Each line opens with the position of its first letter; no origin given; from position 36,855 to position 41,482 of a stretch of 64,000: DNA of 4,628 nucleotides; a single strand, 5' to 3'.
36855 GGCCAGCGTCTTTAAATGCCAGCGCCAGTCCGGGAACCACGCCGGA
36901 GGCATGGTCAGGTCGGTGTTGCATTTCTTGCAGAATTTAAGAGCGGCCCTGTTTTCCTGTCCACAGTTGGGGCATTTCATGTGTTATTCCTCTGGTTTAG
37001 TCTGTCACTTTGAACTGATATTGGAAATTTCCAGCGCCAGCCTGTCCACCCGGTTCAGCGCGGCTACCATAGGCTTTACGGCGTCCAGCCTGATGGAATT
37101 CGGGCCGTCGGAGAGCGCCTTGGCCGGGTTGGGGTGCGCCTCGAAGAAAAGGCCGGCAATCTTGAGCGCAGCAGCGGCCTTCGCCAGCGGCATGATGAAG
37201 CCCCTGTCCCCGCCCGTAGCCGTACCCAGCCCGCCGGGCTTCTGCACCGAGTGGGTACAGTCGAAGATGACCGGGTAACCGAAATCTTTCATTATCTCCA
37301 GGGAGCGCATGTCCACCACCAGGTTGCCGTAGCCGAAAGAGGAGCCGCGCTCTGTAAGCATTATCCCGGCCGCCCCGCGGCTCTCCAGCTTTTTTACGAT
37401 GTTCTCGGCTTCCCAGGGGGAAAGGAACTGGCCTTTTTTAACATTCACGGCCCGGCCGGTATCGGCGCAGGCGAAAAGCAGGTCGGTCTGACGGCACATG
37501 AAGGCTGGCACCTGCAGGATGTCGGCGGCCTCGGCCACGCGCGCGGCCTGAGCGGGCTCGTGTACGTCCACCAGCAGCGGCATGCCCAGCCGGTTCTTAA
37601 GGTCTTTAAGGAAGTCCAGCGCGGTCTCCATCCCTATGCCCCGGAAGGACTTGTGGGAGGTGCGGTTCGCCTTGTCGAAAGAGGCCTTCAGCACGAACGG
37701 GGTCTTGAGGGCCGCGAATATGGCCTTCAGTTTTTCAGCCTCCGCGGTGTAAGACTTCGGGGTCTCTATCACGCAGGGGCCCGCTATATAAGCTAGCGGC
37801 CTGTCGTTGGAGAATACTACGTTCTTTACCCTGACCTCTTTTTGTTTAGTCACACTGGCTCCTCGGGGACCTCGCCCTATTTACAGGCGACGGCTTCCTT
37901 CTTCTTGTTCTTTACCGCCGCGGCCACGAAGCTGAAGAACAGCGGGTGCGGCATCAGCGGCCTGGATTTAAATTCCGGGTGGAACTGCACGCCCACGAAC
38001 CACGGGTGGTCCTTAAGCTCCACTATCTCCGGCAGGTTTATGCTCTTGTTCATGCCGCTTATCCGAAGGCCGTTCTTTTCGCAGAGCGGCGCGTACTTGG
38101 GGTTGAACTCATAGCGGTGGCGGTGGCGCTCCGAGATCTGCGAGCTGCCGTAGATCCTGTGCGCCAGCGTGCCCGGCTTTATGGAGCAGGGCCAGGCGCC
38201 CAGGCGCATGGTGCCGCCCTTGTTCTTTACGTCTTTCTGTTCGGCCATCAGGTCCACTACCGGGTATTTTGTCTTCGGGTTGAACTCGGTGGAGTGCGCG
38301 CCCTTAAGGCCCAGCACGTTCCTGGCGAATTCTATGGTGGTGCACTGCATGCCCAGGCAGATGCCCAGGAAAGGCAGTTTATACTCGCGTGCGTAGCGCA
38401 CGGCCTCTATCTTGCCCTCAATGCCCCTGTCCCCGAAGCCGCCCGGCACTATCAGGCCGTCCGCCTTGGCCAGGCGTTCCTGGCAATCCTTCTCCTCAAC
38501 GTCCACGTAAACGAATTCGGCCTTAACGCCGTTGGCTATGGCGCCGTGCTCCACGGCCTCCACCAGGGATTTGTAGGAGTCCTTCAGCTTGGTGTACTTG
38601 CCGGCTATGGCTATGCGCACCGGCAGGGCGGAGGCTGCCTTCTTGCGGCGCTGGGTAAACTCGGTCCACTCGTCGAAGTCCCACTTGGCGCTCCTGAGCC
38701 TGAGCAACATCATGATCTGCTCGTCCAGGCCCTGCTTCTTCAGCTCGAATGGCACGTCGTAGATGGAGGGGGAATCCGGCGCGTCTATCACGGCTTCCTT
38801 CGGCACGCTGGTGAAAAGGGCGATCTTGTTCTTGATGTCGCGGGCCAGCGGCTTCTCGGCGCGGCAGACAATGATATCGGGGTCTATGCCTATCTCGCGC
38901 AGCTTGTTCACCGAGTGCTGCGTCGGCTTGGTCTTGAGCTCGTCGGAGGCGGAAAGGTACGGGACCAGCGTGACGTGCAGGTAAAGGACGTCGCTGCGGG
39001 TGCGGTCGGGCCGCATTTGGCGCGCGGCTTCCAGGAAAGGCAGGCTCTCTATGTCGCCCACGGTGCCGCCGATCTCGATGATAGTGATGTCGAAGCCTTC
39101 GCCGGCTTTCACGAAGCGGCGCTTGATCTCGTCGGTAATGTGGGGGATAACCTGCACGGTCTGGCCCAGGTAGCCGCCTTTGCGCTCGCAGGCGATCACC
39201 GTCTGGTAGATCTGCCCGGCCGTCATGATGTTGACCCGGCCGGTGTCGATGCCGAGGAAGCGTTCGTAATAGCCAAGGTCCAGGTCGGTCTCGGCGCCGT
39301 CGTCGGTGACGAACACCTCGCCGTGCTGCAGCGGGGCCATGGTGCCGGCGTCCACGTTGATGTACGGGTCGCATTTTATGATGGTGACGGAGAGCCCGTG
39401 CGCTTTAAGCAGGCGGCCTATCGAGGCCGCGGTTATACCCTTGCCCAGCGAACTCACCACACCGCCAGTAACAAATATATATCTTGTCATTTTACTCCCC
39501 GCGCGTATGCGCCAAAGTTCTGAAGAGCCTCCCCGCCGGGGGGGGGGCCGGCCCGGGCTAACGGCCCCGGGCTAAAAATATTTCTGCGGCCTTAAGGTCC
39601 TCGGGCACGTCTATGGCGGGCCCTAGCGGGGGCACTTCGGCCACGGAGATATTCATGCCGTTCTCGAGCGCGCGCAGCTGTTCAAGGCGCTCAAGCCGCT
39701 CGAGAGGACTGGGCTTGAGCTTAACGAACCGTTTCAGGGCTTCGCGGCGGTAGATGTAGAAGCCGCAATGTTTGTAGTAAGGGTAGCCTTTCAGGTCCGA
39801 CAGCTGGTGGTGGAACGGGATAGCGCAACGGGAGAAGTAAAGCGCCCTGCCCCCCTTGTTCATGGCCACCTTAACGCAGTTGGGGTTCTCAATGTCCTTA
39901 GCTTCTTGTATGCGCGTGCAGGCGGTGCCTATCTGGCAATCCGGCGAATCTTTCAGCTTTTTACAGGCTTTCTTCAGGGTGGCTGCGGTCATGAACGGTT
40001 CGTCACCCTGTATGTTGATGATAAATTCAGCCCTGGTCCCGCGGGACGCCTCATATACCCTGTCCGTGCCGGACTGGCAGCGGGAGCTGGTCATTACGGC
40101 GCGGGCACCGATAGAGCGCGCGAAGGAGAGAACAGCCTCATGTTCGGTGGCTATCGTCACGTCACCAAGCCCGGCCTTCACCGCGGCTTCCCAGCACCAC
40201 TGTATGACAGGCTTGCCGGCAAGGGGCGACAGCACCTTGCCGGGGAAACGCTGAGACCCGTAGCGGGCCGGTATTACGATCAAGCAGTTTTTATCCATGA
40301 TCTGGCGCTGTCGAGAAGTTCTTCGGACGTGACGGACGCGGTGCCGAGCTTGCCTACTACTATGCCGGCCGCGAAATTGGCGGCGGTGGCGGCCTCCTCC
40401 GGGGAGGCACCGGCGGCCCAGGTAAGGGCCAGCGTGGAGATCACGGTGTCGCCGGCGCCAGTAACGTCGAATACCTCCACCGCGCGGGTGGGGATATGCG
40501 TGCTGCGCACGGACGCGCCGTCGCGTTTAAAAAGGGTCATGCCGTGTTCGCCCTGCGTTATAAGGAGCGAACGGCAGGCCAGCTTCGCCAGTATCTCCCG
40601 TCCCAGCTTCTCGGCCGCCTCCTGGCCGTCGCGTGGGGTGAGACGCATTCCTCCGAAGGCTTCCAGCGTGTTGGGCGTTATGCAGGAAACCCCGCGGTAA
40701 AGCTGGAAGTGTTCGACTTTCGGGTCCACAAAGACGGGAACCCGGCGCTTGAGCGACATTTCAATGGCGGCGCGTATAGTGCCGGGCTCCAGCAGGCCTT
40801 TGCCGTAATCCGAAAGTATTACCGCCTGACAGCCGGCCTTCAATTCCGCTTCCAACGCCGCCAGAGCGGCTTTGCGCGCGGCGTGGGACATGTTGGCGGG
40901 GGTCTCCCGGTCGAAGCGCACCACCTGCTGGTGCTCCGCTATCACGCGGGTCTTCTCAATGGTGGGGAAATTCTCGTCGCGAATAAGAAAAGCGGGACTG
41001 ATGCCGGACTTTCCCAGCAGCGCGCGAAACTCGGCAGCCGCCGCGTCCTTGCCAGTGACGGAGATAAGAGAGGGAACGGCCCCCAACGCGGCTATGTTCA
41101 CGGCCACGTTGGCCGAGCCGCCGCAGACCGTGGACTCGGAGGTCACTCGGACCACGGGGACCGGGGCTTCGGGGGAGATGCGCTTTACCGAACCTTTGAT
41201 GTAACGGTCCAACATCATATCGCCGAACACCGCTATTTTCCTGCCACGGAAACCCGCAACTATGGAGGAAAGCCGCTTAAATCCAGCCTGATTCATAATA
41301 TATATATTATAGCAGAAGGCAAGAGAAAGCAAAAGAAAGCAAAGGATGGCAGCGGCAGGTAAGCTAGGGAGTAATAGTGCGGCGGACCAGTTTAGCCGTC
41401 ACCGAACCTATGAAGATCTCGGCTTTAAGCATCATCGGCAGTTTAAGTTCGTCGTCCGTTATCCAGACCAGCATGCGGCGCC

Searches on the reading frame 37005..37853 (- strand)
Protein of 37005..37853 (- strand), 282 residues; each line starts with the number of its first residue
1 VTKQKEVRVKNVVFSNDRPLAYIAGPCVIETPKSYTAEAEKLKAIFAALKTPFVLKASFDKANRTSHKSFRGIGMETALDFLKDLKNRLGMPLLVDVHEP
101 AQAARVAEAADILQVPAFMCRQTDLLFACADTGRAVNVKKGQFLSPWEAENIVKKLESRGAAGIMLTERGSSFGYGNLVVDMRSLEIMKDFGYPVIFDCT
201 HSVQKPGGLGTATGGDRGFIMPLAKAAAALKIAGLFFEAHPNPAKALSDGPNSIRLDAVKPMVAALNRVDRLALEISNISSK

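Call 41: search_protein_families(library=pfam, proteins=[window:37005-37853:-], max_evalue=0.0001)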
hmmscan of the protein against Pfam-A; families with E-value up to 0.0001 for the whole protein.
window:37005-37853:- (282 aa): 1 family
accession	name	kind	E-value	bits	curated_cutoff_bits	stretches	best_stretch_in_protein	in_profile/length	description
PF00793.26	DAHP_synth_1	-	1.9e-63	214.3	25.5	1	11-265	9-260/270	DAHP synthetase I family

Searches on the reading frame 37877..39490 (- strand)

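Call 41: search_protein_families(library=pfam, proteins=[window:37877-39490:-], max_evalue=0.0001)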
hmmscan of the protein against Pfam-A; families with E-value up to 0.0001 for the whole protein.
window:37877-39490:- (537 aa): 3 families
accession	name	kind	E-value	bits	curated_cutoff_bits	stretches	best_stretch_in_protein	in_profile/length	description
PF06418.20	CTP_synth_N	-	2.4e-120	401.3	26.1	1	3-265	1-265/265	CTP synthase N-terminus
PF00117.34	GATase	-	1.5e-41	142.6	22.8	1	302-522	2-188/190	Glutamine amidotransferase class-I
PF07722.19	Peptidase_C26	-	1.4e-07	31.9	20.5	1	363-506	97-219/219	Peptidase C26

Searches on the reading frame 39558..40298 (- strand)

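Call 41: search_protein_families(library=pfam, proteins=[window:39558-40298:-], max_evalue=0.0001)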
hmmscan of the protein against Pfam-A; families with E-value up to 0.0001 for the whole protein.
window:39558-40298:- (246 aa): 2 families
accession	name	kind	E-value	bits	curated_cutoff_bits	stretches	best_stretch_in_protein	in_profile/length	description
PF02348.25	CTP_transf_3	-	4.9e-53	180.6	22.6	1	7-217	2-217/217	Cytidylyltransferase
PF12804.13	NTP_transf_3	-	1.7e-08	35.3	27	1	20-127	15-122/160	MobA-like NTP transferase domain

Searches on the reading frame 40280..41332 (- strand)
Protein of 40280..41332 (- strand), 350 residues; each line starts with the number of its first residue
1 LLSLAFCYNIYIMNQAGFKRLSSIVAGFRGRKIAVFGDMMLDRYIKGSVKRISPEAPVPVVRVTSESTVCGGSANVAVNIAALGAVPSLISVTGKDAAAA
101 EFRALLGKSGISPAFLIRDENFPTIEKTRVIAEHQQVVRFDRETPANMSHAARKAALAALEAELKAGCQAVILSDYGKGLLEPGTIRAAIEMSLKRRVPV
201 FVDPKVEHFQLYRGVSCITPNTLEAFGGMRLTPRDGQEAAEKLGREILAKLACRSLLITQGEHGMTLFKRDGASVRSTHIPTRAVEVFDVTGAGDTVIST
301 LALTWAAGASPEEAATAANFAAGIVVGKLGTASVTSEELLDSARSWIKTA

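Call 41: search_protein_families(library=pfam, proteins=[window:40280-41332:-], max_evalue=0.0001)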
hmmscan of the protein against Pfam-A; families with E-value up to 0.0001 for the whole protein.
window:40280-41332:- (350 aa): 1 family
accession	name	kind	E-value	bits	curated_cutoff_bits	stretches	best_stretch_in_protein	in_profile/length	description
PF00294.29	PfkB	-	1.1e-36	127.2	25.8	1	32-333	3-297/302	pfkB family carbohydrate kinase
